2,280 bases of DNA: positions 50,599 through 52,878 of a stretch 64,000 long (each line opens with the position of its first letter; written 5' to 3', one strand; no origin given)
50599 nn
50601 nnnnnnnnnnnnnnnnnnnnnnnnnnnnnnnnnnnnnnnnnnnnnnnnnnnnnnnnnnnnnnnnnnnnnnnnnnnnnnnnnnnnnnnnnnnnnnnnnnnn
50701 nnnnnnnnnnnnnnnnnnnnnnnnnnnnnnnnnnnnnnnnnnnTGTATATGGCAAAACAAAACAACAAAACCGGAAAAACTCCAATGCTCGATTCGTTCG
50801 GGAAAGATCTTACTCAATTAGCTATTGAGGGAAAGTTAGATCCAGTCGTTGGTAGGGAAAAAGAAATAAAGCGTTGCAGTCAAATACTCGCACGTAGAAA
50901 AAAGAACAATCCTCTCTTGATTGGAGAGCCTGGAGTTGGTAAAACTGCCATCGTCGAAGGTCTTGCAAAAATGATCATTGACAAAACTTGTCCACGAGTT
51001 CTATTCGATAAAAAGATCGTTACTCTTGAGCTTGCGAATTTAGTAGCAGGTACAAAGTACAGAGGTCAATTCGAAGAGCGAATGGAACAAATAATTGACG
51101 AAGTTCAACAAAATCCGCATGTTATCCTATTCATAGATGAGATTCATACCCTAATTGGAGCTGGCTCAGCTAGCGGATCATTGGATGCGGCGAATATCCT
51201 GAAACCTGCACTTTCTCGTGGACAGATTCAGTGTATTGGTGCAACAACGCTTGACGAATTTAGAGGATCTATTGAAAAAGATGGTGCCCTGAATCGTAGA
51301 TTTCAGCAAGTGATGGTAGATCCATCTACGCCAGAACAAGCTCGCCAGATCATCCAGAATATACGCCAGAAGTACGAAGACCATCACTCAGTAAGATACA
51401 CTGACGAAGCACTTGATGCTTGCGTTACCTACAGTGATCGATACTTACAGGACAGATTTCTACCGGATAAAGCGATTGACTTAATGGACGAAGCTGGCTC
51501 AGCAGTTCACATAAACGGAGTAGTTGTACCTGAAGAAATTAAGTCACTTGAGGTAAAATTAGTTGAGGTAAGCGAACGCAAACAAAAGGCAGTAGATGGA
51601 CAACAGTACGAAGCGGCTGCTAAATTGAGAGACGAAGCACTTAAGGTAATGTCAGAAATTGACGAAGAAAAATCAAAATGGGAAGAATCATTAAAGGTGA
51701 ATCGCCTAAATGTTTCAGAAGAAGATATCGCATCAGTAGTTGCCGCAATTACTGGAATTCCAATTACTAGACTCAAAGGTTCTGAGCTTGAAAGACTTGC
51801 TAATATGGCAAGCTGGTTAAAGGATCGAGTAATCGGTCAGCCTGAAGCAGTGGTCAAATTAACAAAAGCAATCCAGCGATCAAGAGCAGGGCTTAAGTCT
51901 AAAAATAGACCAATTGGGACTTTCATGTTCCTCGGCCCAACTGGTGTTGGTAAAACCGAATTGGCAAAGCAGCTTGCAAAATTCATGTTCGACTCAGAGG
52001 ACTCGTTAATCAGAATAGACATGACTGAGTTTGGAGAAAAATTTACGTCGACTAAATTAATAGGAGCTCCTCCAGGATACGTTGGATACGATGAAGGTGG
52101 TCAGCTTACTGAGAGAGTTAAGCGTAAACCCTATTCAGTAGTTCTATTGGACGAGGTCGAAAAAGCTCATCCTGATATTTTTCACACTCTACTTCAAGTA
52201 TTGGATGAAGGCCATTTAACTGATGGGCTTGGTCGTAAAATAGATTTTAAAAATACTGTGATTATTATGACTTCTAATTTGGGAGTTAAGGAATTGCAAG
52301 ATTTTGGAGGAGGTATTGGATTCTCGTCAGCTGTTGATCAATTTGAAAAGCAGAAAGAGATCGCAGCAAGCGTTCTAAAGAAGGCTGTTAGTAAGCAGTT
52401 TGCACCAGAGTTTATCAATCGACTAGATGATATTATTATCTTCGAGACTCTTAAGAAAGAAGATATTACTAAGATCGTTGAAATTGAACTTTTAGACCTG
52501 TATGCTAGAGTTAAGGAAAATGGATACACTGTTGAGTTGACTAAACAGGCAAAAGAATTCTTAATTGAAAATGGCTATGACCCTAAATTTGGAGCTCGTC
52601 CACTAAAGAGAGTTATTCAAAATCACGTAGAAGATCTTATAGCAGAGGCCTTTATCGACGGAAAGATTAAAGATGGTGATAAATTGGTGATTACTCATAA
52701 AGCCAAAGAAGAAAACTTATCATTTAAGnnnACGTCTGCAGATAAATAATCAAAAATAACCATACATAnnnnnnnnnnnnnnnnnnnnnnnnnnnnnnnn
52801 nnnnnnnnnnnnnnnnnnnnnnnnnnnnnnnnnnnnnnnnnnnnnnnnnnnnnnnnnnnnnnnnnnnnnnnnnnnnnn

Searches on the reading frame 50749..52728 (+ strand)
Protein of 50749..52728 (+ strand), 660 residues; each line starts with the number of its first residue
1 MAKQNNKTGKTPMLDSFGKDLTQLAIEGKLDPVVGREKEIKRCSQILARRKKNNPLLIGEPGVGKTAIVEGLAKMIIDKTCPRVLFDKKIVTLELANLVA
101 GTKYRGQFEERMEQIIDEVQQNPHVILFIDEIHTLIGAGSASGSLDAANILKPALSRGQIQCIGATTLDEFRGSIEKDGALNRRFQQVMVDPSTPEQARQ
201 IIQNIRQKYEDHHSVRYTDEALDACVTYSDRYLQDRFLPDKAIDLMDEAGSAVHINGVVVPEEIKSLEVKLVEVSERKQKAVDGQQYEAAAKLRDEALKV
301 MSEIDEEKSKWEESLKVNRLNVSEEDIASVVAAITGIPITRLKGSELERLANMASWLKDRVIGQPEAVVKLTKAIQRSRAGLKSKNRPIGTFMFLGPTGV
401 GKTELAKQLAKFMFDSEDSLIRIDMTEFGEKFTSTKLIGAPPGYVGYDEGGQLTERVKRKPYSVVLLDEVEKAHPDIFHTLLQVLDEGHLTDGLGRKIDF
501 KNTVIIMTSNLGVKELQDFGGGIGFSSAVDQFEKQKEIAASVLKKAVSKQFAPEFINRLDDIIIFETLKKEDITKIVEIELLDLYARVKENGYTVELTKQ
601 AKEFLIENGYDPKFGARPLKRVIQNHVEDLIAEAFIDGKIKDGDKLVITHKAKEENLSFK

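Call 3: search_protein_families(library=pfam, proteins=[window:50749-52728:+], max_evalue=0.01)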
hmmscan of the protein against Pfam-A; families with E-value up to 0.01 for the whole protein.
window:50749-52728:+ (660 aa): 34 families (the best 25 are shown)
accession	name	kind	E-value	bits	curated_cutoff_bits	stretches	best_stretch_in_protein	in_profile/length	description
PF07724.20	AAA_2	-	3.9e-71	238.9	27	2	387-562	1-166/166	AAA domain (Cdc48 subfamily)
PF17871.7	AAA_lid_9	-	1.7e-31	108.6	22.8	1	195-295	2-102/104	AAA lid domain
PF10431.15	ClpB_D2-small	-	2.9e-27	94.9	21.9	1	568-647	1-80/81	C-terminal, D2-small domain, of ClpB protein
PF00004.35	AAA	-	4.8e-25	89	21.2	2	56-168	2-110/131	ATPase family associated with various cellular activities (AAA)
PF07728.20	AAA_5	-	1.4e-18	67.7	22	2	392-512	2-124/139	AAA domain (dynein-related subfamily)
PF00158.32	Sigma54_activat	-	2e-12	47.6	20.2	1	390-506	23-138/168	Sigma-54 interaction domain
PF13191.12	AAA_16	-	2.1e-11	45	32.6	1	33-133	2-142/167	AAA ATPase domain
PF13401.12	AAA_22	-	3.8e-11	43.9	27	1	51-151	4-104/130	AAA domain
PF20720.3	nSTAND3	-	1.5e-08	34.9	27.2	1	40-81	7-46/155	Novel STAND NTPase 3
PF13173.12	AAA_14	-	8.9e-08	32.6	27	0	56-133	6-85/129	AAA domain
PF05621.17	TniB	-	2.8e-07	30.6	22.4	1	49-190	32-184/189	Bacterial TniB protein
PF13479.12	AAA_24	-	8e-07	29.5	27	1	393-482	6-85/195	AAA domain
PF20030.5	bpMoxR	-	1.6e-06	27.8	27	1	393-509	35-144/205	MoxR domain in the MoxR-vWA-beta-propeller ternary systems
PF01637.24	ATPase_2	-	2e-06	28.2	33.2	0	35-99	3-66/225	ATPase domain predominantly from Archaea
PF13238.12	AAA_18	-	3e-06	28.1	29.4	0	56-131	2-79/128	AAA domain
PF02151.25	UVR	-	0.00011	22.3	21.5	1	270-296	3-29/36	UvrB/uvrC motif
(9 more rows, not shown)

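Call 4: search_protein_families(library=ncbifam, proteins=[window:50749-52728:+], max_evalue=0.001)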
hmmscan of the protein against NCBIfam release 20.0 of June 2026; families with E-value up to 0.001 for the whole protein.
window:50749-52728:+ (660 aa): 32 families (the best 25 are shown)
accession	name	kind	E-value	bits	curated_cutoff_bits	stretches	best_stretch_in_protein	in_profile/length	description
TIGR03346.1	chaperone_ClpB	equivalog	3.5e-252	839.5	1232.1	2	282-659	485-852/853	ATP-dependent chaperone ClpB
TIGR02639.1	ClpA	equivalog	1.4e-221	737.6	993.15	2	285-648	385-732/734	ATP-dependent Clp protease ATP-binding subunit ClpA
NF008118.0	PRK10865.1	equivalog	2.7e-216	720.3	1417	2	312-649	521-847/857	ATP-dependent chaperone ClpB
NF033607.0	disagg_AAA_ClpG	exception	1.5e-199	665.2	1900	1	9-654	239-880/932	AAA family protein disaggregase ClpG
NF033606.1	heat_AAA_ClpK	exception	3.4e-198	660.7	1900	1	8-659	259-907/949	heat shock survival AAA family ATPase ClpK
TIGR03345.1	VI_ClpV1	equivalog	1.1e-196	655.9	884.95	2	3-315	159-477/852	type VI secretion system ATPase TssH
NF008263.0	PRK11034.1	equivalog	9.6e-181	602.4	1350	2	287-659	388-744/758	ATP-dependent Clp protease ATP-binding subunit ClpA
NF003745.1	PRK05342.1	equivalog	1.2e-15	57.3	359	1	522-652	263-398/418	ATP-dependent Clp protease ATP-binding subunit ClpX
TIGR03922.1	T7SS_EccA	equivalog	6e-11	41.6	466.65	1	51-233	311-491/557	type VII secretion AAA-ATPase EccA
NF005304.0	PRK06835.1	equivalog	6.4e-10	38.6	215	1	375-437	169-231/330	ATP-binding protein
TIGR00382.1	clpX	equivalog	6.8e-10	38.5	370.75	0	522-652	271-404/414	ATP-dependent protease ATP-binding subunit ClpX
NF009067.0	PRK12402.1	equivalog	7.3e-10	38.3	317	1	30-128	14-108/340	replication factor C small subunit 2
TIGR02881.1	spore_V_K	equivalog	2.3e-08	33.4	422.95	1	42-186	31-170/261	stage V sporulation protein K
NF001679.0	PRK00440.1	equivalog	2.8e-08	33.2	303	0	367-416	19-66/322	replication factor C small subunit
TIGR02928.1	TIGR02928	subfamily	2.3e-07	30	181.3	0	24-83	8-71/366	orc1/cdc6 family replication initiation protein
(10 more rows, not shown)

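Call 5: search_protein_families(library=phrogs, proteins=[window:50749-52728:+], max_evalue=0.001)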
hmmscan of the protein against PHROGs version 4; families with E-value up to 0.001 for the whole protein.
window:50749-52728:+ (660 aa): 20 families
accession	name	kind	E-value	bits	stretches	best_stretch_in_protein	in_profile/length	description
phrog_4871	-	other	1.4e-250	834.9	1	3-658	164-755/764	ATP-dependent protease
phrog_3757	-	unknown function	3.3e-14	54.1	1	26-137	101-198/367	-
phrog_5846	-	DNA, RNA and nucleotide metabolism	6.5e-14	53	1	30-231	15-190/380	clamp loader of DNA polymerase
phrog_168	-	DNA, RNA and nucleotide metabolism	6.1e-12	46.8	2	389-511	42-139/314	clamp loader of DNA polymerase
phrog_3277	-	DNA, RNA and nucleotide metabolism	2.7e-11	44.6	1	45-132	3-87/168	DnaC-like helicase loader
phrog_4339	-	unknown function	1.5e-10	41.8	1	393-430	55-89/552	-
phrog_1297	-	other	2.9e-09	37.4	0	48-95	21-58/356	ATPase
phrog_10401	-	other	2e-08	34.4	1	17-140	425-535/667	ATPase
phrog_249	-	moron, auxiliary metabolic gene and host takeover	1e-07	32.6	1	366-500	104-233/380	porphyrin biosynthesis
phrog_50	-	DNA, RNA and nucleotide metabolism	1.3e-07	32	0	45-86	362-402/570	DnaC-like helicase loader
phrog_296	-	integration and excision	9e-07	28.9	0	57-135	323-400/626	DNA transposition protein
phrog_9172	-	unknown function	2.3e-06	27.7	0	52-137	107-180/509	-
phrog_7998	-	unknown function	3.1e-06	27.6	0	359-472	17-129/339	-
phrog_29395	-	unknown function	3.8e-05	23.8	1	385-488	179-296/531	-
phrog_16448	-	other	5e-05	22.8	0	48-134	445-526/680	ATPase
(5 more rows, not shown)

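Call 6: search_dna_similar(query=window:50749-52728:+, collection=phages, mode=protein, max_rows=30)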
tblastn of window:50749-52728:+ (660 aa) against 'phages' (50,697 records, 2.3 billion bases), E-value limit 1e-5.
Records with a match: 199; places in all: 201; records where one place covers at least 80% of the query: 159.
Best place of each record, by identity: 60-80% 1; <60% 198.
By first word of the organism name: Bacteriophage 56; Escherichia 33; Listeria 22; Klebsiella 11; Pseudomonas 11; Salmonella 10; Erwinia 8; Vibrio 7; uncultured 6; Staphylococcus 6; and 11 more.
By host as written in the record: - 80; Listeria monocytogenes 22; Escherichia coli 10; Staphylococcus aureus 5; Klebsiella pneumoniae 5; Pseudomonas aeruginosa PAO1 5; Salmonella enterica subsp. enterica serovar Typhimurium 4; Enterococcus faecalis 3; and 46 more.
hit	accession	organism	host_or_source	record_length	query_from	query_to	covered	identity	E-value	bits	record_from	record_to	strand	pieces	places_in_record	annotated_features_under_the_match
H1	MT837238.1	Bacteriophage sp.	human fecal samples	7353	8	660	99%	59.4%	0e+0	780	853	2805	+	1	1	record has no annotation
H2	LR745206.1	uncultured phage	metagenomic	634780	10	657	98%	58.5%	0e+0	781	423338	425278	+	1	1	record has no annotation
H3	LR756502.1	uncultured phage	metagenomic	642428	2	657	99%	57.6%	0e+0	780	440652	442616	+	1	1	record has no annotation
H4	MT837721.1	Bacteriophage sp.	human fecal samples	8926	7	660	99%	55.8%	0e+0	746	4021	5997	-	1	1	record has no annotation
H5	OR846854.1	Listeria phage LM 4-11-1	Listeria monocytogenes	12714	2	648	98%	53.5%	0e+0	692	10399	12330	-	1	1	record has no annotation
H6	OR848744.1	Listeria phage LM 4-14-1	Listeria monocytogenes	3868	2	648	98%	53.5%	0e+0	692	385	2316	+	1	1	record has no annotation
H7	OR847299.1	Listeria phage LM 4-11-1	Listeria monocytogenes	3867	2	648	98%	53.4%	0e+0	690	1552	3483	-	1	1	record has no annotation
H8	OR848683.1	Listeria phage LM 4-14-1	Listeria monocytogenes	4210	2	648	98%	53.4%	0e+0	690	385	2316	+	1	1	record has no annotation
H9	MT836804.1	Bacteriophage sp.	human fecal samples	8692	2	651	98%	52.9%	0e+0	671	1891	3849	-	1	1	record has no annotation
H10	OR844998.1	Staphylococcus phage SA 1306 Kay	Staphylococcus aureus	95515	4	654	99%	52.1%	0e+0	691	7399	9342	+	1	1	record has no annotation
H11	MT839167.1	Bacteriophage sp.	human fecal samples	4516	3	647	98%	51.8%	0e+0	651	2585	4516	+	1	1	record has no annotation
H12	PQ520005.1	Enterococcus phage IME_EF3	-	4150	2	648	98%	51.3%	0e+0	659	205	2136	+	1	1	record has no annotation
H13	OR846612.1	Enterococcus phage Efs 1-1-1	Enterococcus faecalis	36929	2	648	98%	51.3%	0e+0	658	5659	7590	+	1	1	record has no annotation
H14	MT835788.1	Bacteriophage sp.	human fecal samples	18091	4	649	98%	51.2%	0e+0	641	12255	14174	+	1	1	record has no annotation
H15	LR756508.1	uncultured phage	metagenomic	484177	13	654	97%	50.9%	0e+0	655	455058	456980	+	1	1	record has no annotation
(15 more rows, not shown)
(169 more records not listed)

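Call 12: search_solved_structures(query=window:50749-52728:+, max_evalue=1e-50, show_alignments=2)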
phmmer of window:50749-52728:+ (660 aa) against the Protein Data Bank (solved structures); distinct sequences matched with E-value up to 1e-50: 55.
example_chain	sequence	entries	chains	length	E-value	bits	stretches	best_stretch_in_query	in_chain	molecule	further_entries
3j3t_A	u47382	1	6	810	1.2e-225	754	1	5-648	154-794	Negative regulator of genetic competence ClpC/MecB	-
3j3s_A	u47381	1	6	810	1.2e-225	754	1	5-648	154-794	Negative regulator of genetic competence ClpC/MecB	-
6em9_A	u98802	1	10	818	6.4e-225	751.6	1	4-654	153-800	ATP-dependent Clp protease ATP-binding subunit ClpC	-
6em8_A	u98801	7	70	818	6.4e-225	751.6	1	4-654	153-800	ATP-dependent Clp protease ATP-binding subunit ClpC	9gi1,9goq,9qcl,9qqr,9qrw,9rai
3j3r_A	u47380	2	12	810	6.9e-225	751.5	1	5-648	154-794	Negative regulator of genetic competence ClpC/MecB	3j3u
7abr_A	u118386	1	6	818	7.1e-225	751.5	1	5-648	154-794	Negative regulator of genetic competence ClpC/MecB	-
8xon_S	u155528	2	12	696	1.3e-207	694.4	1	12-657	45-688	NDP-hexose 4-ketoreductase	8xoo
8a8u_A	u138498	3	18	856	5.8e-207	692.4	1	11-644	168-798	ATP-dependent Clp protease ATP-binding subunit ClpC1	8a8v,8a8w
9if4_A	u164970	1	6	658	7.8e-207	691.9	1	13-644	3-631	ATP-dependent Clp protease ATP-binding subunit ClpC1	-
8ycx_A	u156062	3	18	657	1.4e-204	684.5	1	13-644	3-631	ATP-dependent Clp protease ATP-binding subunit ClpC1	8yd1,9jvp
1qvr_A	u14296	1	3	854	4.9e-202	676.1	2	272-648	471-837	ClpB protein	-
6og3_E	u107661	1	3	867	2e-198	664.1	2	314-644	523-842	Hyperactive disaggregase ClpB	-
4d2q_A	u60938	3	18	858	2.2e-198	664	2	314-644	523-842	CLPB | CHAPERONE PROTEIN CLPB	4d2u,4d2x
6oax_C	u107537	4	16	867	2.9e-198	663.6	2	313-644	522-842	Hyperactive disaggregase ClpB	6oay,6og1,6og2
4ciu_A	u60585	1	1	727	6.1e-197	659.2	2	313-644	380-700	CHAPERONE PROTEIN CLPB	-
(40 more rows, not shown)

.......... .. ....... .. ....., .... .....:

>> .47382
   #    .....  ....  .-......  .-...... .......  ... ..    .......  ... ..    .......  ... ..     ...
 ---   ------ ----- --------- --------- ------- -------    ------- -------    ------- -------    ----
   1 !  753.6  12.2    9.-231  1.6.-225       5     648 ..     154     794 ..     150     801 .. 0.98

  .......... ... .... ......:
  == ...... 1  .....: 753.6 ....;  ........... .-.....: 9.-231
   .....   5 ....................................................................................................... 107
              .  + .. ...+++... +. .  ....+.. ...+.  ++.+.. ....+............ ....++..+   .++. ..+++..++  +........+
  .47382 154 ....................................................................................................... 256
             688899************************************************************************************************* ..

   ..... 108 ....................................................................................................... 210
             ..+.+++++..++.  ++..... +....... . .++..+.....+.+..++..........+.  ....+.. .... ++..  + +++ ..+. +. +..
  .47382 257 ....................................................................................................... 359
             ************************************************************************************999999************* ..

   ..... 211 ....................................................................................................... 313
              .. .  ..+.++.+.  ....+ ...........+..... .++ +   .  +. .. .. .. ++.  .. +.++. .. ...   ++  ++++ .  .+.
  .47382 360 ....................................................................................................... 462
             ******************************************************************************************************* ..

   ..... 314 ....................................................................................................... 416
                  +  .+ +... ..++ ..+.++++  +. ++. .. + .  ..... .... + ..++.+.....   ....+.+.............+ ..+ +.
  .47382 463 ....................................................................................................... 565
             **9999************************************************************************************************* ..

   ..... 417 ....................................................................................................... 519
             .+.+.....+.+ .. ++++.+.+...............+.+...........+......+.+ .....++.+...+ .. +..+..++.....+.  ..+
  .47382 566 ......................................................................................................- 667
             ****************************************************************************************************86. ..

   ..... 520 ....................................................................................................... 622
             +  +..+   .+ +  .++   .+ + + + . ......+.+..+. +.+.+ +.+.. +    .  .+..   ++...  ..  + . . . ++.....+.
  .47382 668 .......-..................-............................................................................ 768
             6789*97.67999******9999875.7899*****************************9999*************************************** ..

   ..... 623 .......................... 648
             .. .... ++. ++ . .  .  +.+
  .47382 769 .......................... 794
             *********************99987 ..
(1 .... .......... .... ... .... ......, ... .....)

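Call 14: get_annotated_region(hit=H2, flank=8000)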
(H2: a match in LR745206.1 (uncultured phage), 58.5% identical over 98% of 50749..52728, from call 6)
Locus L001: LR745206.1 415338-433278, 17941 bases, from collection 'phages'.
description: uncultured phage genome assembly, chromosome: 1.
organism: uncultured phage (NCBI taxid 278008)
taxonomy: Viruses; environmental samples
host: -; source: metagenomic; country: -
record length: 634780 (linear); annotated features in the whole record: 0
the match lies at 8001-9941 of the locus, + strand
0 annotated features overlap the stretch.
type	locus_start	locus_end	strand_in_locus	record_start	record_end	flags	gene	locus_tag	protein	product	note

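Call 16: get_annotated_region(hit=H3, flank=8000)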
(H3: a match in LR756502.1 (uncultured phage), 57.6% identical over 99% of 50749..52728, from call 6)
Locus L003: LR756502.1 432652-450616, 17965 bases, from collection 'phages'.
description: uncultured phage genome assembly, chromosome: 1.
organism: uncultured phage (NCBI taxid 278008)
taxonomy: Viruses; environmental samples
host: -; source: metagenomic; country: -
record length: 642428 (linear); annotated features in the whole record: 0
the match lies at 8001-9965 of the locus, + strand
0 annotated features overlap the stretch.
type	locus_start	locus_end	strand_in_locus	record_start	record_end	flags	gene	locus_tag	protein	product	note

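Call 18: get_annotated_region(hit=H15, flank=8000)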
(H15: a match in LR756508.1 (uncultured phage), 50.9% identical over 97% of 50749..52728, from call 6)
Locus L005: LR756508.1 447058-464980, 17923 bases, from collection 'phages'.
description: uncultured phage genome assembly, chromosome: 1.
organism: uncultured phage (NCBI taxid 278008)
taxonomy: Viruses; environmental samples
host: -; source: metagenomic; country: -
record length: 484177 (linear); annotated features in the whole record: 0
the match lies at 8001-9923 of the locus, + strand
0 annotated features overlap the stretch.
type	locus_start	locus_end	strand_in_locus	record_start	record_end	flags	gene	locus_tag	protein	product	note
